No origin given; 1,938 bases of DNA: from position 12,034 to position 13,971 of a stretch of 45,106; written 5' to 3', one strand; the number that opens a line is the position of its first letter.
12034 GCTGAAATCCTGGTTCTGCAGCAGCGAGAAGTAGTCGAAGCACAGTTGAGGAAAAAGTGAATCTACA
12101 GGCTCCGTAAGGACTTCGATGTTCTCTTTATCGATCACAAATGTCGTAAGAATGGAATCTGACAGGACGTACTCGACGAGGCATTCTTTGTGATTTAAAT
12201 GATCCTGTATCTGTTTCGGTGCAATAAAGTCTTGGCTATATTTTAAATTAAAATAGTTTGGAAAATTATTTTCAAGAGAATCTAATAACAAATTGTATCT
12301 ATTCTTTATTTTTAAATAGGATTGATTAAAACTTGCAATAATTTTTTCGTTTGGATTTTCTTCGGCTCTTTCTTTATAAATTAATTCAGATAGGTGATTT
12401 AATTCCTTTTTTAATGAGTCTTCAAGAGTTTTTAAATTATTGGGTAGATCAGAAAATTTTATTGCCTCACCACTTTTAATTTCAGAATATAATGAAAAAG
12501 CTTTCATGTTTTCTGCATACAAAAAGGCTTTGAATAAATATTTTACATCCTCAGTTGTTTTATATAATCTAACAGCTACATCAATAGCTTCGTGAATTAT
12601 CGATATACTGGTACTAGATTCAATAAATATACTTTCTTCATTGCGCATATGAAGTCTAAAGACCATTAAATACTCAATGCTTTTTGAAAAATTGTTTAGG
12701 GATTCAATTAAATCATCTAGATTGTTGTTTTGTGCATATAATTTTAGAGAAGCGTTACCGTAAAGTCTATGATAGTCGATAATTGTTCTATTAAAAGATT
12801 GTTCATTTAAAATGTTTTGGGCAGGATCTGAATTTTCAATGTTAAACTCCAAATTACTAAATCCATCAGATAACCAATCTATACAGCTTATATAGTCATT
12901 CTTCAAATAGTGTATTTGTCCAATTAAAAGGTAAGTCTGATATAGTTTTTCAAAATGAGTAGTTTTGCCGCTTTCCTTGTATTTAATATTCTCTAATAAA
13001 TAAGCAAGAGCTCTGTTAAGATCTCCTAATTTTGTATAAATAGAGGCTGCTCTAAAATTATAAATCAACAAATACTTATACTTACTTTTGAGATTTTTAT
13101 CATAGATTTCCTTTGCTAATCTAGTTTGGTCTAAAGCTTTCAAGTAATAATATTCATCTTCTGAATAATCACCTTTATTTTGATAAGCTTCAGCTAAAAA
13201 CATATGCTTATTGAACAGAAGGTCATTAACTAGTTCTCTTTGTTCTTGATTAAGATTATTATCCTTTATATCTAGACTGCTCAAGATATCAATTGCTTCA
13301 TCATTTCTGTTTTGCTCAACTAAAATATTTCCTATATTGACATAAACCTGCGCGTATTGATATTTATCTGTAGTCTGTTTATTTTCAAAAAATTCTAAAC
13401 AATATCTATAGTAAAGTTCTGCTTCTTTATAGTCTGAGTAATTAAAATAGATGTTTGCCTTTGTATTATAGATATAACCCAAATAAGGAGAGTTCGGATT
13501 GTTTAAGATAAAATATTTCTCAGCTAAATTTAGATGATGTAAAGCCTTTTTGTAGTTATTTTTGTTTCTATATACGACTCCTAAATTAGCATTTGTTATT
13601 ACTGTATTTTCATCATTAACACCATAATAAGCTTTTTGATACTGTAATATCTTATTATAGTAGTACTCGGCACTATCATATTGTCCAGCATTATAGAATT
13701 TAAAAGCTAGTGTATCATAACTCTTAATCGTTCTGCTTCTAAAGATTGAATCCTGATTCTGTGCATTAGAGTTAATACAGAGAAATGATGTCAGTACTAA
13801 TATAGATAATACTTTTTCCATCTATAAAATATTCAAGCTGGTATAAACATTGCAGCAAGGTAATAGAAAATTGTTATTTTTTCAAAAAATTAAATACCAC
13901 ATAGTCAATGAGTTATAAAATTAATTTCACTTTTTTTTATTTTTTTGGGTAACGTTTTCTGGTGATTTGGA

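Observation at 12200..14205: Sharp compositional mosaic: AT-rich cassette covering exactly the TPR half of the CHAT gene plus the peptide gene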

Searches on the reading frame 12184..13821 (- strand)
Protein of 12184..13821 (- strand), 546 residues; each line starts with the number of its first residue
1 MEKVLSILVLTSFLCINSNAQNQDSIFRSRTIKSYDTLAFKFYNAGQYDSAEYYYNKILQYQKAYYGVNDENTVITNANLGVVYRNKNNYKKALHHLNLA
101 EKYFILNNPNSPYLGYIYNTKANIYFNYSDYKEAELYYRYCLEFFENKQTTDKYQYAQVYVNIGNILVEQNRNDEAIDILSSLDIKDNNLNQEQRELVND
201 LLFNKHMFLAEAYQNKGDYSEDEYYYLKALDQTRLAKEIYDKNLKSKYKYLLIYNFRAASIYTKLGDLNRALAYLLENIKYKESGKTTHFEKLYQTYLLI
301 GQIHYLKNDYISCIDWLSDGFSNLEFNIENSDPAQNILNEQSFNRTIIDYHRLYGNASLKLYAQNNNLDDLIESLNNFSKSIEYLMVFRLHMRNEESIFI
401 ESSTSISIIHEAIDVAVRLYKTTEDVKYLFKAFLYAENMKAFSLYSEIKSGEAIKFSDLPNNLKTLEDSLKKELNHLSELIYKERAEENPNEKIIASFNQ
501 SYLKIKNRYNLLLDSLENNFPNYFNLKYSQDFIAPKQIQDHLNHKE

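Call 9: find_homologous_proteins(query=window:12184-13821:-)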
Query window:12184-13821:- (546 aa): 31 proteins with E <= 0.001 among 8000 candidates.
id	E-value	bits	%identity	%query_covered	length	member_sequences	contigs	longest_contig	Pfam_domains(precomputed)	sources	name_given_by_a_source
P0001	0.0e+0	1177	100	100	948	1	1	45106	PF00515.35,PF13424.13,PF13176.13,PF12770.13,PF13181.13,PF07719.24,PF13374.13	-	-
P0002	0.0e+0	1119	95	100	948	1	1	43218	PF00515.35,PF13424.13,PF13176.13,PF24885.2,PF12770.13,PF13181.13,PF07719.24,PF13374.13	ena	-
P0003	7.0e-145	502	50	98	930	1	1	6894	PF03568.24,PF17874.8,PF00515.35,PF13424.13,PF12770.13,PF13181.13,PF07719.24,PF13374.13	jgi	jgi:CHAT domain-containing protein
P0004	4.7e-141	489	48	99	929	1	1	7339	PF17874.8,PF00515.35,PF13424.13,PF12770.13,PF07719.24,PF13374.13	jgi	jgi:CHAT domain-containing protein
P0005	1.7e-135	471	47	99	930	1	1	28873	PF17874.8,PF00515.35,PF13424.13,PF12770.13,PF13181.13,PF07719.24,PF13374.13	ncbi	-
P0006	3.0e-130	454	45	100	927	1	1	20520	PF13424.13,PF13176.13,PF12770.13,PF07719.24,PF13374.13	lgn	-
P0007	1.2e-115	406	43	100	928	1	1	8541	PF03568.24,PF17874.8,PF00515.35,PF13424.13,PF12770.13,PF07719.24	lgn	-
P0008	7.3e-92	327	39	93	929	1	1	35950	PF13424.13,PF12770.13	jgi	jgi:CHAT domain-containing protein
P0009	2.5e-91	325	39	100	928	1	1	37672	PF17874.8,PF13424.13,PF24885.2,PF12770.13,PF07719.24,PF13374.13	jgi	-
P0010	1.2e-74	270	36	91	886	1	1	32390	PF14559.13,PF17874.8,PF00515.35,PF13424.13,PF12770.13,PF13181.13,PF07719.24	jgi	-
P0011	2.8e-48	183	36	66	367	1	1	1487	PF14559.13,PF00515.35,PF13424.13,PF24885.2,PF07719.24,PF13374.13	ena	-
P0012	1.2e-42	165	29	97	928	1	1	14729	PF12770.13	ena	-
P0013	5.8e-41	159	29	99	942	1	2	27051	PF17874.8,PF13424.13,PF12770.13,PF13374.13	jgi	jgi:CHAT domain-containing protein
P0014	4.5e-38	150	29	100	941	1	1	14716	PF17874.8,PF12770.13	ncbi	-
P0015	2.6e-33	134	27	100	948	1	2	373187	PF17874.8,PF12770.13,PF13181.13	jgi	-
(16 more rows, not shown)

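Call 13: find_related_loci(query=A1, collection=genome_contigs, flank=6000)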
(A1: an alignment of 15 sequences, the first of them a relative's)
Query A1 (948 aa) in genome_contigs; peptide patterns used: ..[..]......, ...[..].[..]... (x = any residue, [..] = any of these).
600 stretches matched a pattern (row limit reached: there are more); 570 encode a relative of the query (tblastn E <= 1e-3); the best 80 are kept; 80 distinct loci.
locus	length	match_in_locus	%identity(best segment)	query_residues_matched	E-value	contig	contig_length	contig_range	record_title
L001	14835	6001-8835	66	1-948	0e+0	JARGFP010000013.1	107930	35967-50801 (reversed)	MAG: Bacteroidales bacterium isolate C14-09 NODE_13_length_107930_cov_8.700926, whole genome shotgun sequence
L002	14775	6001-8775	57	7-948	0e+0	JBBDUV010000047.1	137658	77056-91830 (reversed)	MAG: Bacteroidales bacterium isolate LejiaC_44_15 Lejia_C_227_length_137658_cov_8, whole genome shotgun sequence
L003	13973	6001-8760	57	7-942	0e+0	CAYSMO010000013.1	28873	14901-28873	MAG TPA_asm: uncultured Bacteroidaceae bacterium isolate SRP141376_co3_28 genome assembly, contig: NODE_4249_length_2887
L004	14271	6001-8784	58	1-948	0e+0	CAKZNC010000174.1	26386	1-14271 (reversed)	MAG TPA_asm: uncultured Bacteroidetes bacterium isolate SRR4030105_bin.6_CONCOCT_v1.1_MAG genome assembly, contig: ERZ78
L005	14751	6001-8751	50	3-936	0e+0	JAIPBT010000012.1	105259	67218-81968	MAG: Bacteroidales bacterium isolate Tobar14m-G12 Tobar14m-C102, whole genome shotgun sequence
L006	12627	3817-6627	45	3-946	0e+0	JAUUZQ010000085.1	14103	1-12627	MAG: Bacteroidales bacterium isolate CSMAG_197 CSMAG_197_k127_1983126_length_14103_cov_128.8370, whole genome shotgun se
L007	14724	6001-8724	43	20-946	0e+0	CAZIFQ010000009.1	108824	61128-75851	MAG TPA_asm: uncultured Bacteroidaceae bacterium isolate SRP191223_co1_204 genome assembly, contig: NODE_68_length_10882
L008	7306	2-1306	71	512-947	0e+0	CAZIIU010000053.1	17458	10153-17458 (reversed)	MAG TPA_asm: uncultured Bacteroidaceae bacterium isolate SRP141376_co3_370 genome assembly, contig: NODE_8842_length_174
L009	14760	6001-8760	39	7-941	0e+0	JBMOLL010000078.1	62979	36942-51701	MAG: Bacteroidota bacterium isolate Betzabe_MAG023 MAG023_78, whole genome shotgun sequence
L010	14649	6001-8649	41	49-938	0e+0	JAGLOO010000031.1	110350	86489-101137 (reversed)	MAG: Bacteroidales bacterium isolate RS_7_37 ROV157_7.bin.37.fa_31, whole genome shotgun sequence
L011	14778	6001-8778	40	7-938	0e+0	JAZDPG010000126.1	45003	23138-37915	MAG: Bacteroidota bacterium isolate MEGAHIT-group-0.823 k141_5305755, whole genome shotgun sequence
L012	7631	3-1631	55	389-932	0e+0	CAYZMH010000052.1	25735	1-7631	MAG TPA_asm: uncultured Bacteroidaceae bacterium isolate binchicken_co13_123 genome assembly, contig: NODE_2416_length_2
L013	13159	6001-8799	40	3-938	0e+0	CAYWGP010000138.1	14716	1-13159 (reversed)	MAG TPA_asm: uncultured Bacteroides sp. isolate binchicken_co231_94 genome assembly, contig: k141_6102629, whole genome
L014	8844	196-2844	40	49-938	0e+0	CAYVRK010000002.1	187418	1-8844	MAG TPA_asm: uncultured Bacteroides sp. isolate binchicken_co151_283 genome assembly, contig: NODE_35_length_187418_cov_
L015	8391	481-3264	38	3-932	0e+0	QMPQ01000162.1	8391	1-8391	MAG: Bacteroidetes bacterium isolate B13_G6 B13_Guay6_scaffold_07746, whole genome shotgun sequence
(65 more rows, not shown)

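Call 14: find_encoding_contigs(protein=P0002, flank=10000, max_places=3)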
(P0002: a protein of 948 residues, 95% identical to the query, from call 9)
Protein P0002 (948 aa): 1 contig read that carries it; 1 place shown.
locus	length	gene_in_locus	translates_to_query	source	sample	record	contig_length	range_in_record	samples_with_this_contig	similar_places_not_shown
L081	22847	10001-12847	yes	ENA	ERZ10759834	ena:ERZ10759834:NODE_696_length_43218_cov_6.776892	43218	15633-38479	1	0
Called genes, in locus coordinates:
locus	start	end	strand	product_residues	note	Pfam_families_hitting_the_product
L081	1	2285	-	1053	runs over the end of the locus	PF02837:Glyco_hydro_2_N, PF00703:Glyco_hydro_2, PF02836:Glyco_hydro_2_C, PF16353:LacZ_4, PF02929:Bgal_small_N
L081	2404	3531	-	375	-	PF01636:APH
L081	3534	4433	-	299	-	PF00483:NTP_transferase (weak)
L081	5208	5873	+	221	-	PF05430:Methyltransf_30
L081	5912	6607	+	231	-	PF01346:FKBP_N, PF00254:FKBP_C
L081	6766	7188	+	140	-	PF11325:DUF3127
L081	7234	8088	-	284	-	PF00512:HisKA, PF02518:HATPase_c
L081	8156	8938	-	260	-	PF07719:TPR_2 (faint), PF00515:TPR_1 (faint), PF13174:TPR_6 (faint), PF13181:TPR_8 (faint), PF13428:TPR_14 (faint), PF13432:TPR_16 (weak), PF14559:TPR_19 (faint)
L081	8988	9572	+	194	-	-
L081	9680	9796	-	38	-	-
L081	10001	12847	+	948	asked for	PF13424:TPR_12, PF24885:TPR_NPHP3 (faint), PF00515:TPR_1 (faint), PF07719:TPR_2 (faint), PF13176:TPR_7 (faint), PF13181:TPR_8 (faint), PF13424:TPR_12 (weak), PF12770:CHAT, +1 more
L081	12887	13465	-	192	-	-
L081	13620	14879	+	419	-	PF00924:MS_channel_2nd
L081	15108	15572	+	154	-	PF13404:HTH_AsnC-type, PF13412:HTH_24, PF01037:AsnC_trans_reg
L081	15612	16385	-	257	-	PF08032:SpoU_sub_bind, PF00588:SpoU_methylase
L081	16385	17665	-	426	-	PF20094:GWxTD_dom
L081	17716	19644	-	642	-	PF00005:ABC_tran, PF02463:SMC_N (faint), PF03193:RsgA_GTPase (faint), PF13304:AAA_21 (faint), PF16326:ABC_tran_CTD (faint), PF12848:ABC_tran_Xtn, PF00005:ABC_tran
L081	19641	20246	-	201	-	PF07799:DUF1643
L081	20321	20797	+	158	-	PF03625:DUF302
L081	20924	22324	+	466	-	PF01938:TRAM, PF21579:PabTrmU54_TRAM_dom (weak), PF05958:tRNA_U5-meth_tr, PF13847:Methyltransf_31, PF13649:Methyltransf_25 (faint)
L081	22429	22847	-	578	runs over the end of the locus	PF01235:Na_Ala_symp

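Call 50: predict_structure(alignment_id=A1)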
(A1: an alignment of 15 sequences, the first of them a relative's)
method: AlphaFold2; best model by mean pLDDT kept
length: 948 residues; sequences in the alignment: 15
mean_pLDDT: 66.1   pTM: 0.60
mean pLDDT of the five models: 66.1, 65.9, 65.6, 63.7, 62.2
residues with pLDDT >= 90: 157; 70-90: 385; 50-70: 132; < 50: 274
segments of 3 or more residues with pLDDT < 50: 326-342, 445-448, 593-597, 655-858, 877-879, 889-915
pLDDT, mean of each block of 10 residues (from residue 1): 72 64 63 87 80 91 84 90 81 86 83 87 86 88 78 81 90 90 79 85 94 85 88 95 87 93 93 93 70 83 95 91 56 36 69 94 92 93 77 72 78 91 89 79 53 71 86 83 80 78 81 76 65 69 73 78 84 82 71 50 70 81 73 61 54 47 31 23 25 22 29 27 26 32 29 38 36 29 29 29 30 27 30 32 30 42 54 50 51 31 26 47 81 78 60
secondary structure, 60 per line:
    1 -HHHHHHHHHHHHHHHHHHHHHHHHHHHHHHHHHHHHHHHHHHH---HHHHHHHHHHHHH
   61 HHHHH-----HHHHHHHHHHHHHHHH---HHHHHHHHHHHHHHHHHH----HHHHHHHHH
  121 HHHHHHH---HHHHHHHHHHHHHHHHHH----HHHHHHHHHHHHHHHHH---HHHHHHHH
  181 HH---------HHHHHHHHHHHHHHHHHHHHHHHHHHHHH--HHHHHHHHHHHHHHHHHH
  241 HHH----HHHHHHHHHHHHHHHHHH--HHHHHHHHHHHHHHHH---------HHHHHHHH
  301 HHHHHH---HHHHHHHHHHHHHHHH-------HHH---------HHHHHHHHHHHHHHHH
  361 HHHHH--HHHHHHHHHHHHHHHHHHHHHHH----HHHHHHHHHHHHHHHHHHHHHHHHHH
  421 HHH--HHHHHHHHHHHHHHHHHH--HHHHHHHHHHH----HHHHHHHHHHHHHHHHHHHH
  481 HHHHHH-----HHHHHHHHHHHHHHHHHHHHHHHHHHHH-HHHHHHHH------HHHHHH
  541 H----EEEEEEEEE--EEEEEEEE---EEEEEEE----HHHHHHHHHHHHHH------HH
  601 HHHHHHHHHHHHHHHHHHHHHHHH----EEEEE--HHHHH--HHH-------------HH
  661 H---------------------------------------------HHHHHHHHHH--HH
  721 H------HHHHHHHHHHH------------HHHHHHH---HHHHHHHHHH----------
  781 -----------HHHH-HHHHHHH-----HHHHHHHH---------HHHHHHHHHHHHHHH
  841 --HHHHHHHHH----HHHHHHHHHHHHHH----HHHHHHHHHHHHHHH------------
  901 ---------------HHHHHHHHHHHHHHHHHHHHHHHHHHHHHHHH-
elements in order (helices of 4 or more, strands of 3 or more residues): H2-44 H48-65 H71-86 H90-107 H112-127 H131-148 H153-169 H173-182 H192-220 H223-243 H248-265 H268-283 H293-306 H310-325 H345-365 H368-390 H395-423 H426-443 H446-456 H461-486 H492-519 H521-528 H535-541 E546-554 E557-564 E568-574 H579-592 H599-624 E629-633 H636-640 H707-716 H728-738 H751-757 H761-770 H792-795 H797-803 H809-816 H826-840 H843-851 H856-869 H874-888 H916-947

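Call 51: search_solved_structures(query=A1, max_evalue=0.01)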
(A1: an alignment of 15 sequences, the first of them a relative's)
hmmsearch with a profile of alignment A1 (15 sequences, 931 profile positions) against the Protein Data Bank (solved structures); distinct sequences matched with E-value up to 0.01: 95 (the best 60 are shown).
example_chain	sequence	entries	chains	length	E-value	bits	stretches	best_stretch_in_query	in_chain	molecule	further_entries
7ai4_A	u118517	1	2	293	1.3e-17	66.4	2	30-100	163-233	Isoform C of Kinesin light chain 1,Isoform C of Kinesin light chain 1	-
5oj8_A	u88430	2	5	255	2.8e-17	65.3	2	26-164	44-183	Kinesin light chain 1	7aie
3nf1_A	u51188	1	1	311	4.7e-17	64.5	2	30-99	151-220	Kinesin light chain 1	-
6fuz_A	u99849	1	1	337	1.4e-16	63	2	35-163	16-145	Kinesin light chain 1,Kinesin light chain 1,C-Jun-amino-terminal kinase-interacting protei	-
6fv0_A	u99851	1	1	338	1.4e-16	63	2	35-164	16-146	Kinesin light chain 1,Torsin-1A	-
6swu_A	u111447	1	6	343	1.5e-16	62.9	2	35-163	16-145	Kinesin light chain 1,Kinesin light chain 1,TPR domain of kinesin light chain 1 in complex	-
9pmb_C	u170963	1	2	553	1.7e-14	56.1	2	28-164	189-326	Kinesin light chain 1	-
6ejn_A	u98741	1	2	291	1.7e-14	56.1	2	36-174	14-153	Kinesin light chain 2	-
6f9i_A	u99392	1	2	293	1.7e-14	56.1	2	36-174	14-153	Kinesin light chain 2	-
5o01_A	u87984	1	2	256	2e-14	55.8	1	46-223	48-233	BKLC (bacterial kinesin-light chain-like)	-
5ojf_A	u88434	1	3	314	2e-14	55.8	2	35-174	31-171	Kinesin light chain 2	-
5o09_1C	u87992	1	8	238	3.3e-14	55.1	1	47-222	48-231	Bacterial kinesin light chain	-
5fjy_A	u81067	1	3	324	3.6e-14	55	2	38-163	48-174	KINESIN LIGHT CHAIN 2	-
9qhb_A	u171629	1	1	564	2.4e-13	52.2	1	32-144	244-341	Engineered tetratricopeptide repeat protein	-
3edt_B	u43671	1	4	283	2.8e-13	52.1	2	54-153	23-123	Kinesin light chain 2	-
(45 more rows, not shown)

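Call 53: fold_search(model_id=the predicted structure, library=pdb)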
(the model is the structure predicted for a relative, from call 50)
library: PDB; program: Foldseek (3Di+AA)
matches with E <= 10: 1124; with E <= 0.001: 155
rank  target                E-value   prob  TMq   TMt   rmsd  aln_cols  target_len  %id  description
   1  9qhb                  4.8e-08  1.00  0.19  0.54   8.3       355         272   20  Crystal structure of 16-repeat CTPR protein with eliminated coordination sites (released 2025-10-22)
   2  8chy                  8.8e-08  1.00  0.18  0.50   9.7       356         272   20  Crystal structure of an 8-repeat consensus TPR superhelix with Zinc. (released 2024-02-21)
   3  9qhc_B                3.0e-07  1.00  0.19  0.53  11.4       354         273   21  Crystal structure of 8-repeat CTPR protein with eliminated coordination sites (released 2025-10-22)
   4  1w3b_B                8.4e-07  1.00  0.17  0.36  15.8       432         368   14  The superhelical TPR domain of O-linked GlcNAc transferase reveals structural similarities to importin alpha. (released 2004-09-09)
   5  1w3b_A                2.9e-06  1.00  0.16  0.34  21.1       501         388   14  The superhelical TPR domain of O-linked GlcNAc transferase reveals structural similarities to importin alpha. (released 2004-09-09)
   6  8dtg_B                3.5e-06  1.00  0.15  0.18  15.9       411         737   14  Cryo-EM structure of Arabidopsis SPY alternative conformation 1 (released 2023-03-08)
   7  6swu_F                4.1e-06  1.00  0.17  0.41   9.6       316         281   18  Crystal structure of the TPR domain of KLC1 in complex with an engineered high-affinity cargo peptide. (released 2020-09-30)
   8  6swu_C                4.5e-06  1.00  0.17  0.40   9.5       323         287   18  Crystal structure of the TPR domain of KLC1 in complex with an engineered high-affinity cargo peptide. (released 2020-09-30)
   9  4a1s_B                5.3e-06  1.00  0.24  0.56   8.9       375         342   15  Crystallographic structure of the Pins:Insc complex (released 2012-03-28)
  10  7ntf_A                5.3e-06  1.00  0.24  0.25  21.5       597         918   14  Cryo-EM structure of unliganded O-GlcNAc transferase (released 2021-11-17)
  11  4a1s_A                6.0e-06  1.00  0.24  0.56   8.7       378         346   14  Crystallographic structure of the Pins:Insc complex (released 2012-03-28)
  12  9ijj_A                6.0e-06  1.00  0.29  0.18  14.7       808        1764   10  In situ structure of the central apparatus in mouse sperm axoneme. (released 2025-06-04)
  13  9hvq_Q                6.0e-06  1.00  0.17  0.18  30.8       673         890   14  Structure of the transcribing Pol II-DSIF-PAF-SPT6-RECQL5 complex (released 2025-07-16)
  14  7xn7_q                6.5e-06  1.00  0.18  0.18  32.1       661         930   12  RNA polymerase II elongation complex containing Spt4/5, Elf1, Spt6, Spn1 and Paf1C (released 2022-09-07)
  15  6swu_E                6.8e-06  1.00  0.17  0.44   9.4       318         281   17  Crystal structure of the TPR domain of KLC1 in complex with an engineered high-affinity cargo peptide. (released 2020-09-30)
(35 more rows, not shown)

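Call 55: search_dna_similar(query=window:12184-13821:-, collection=phages, mode=protein, max_rows=8)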
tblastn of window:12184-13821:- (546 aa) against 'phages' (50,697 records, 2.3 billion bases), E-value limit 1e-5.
No match.
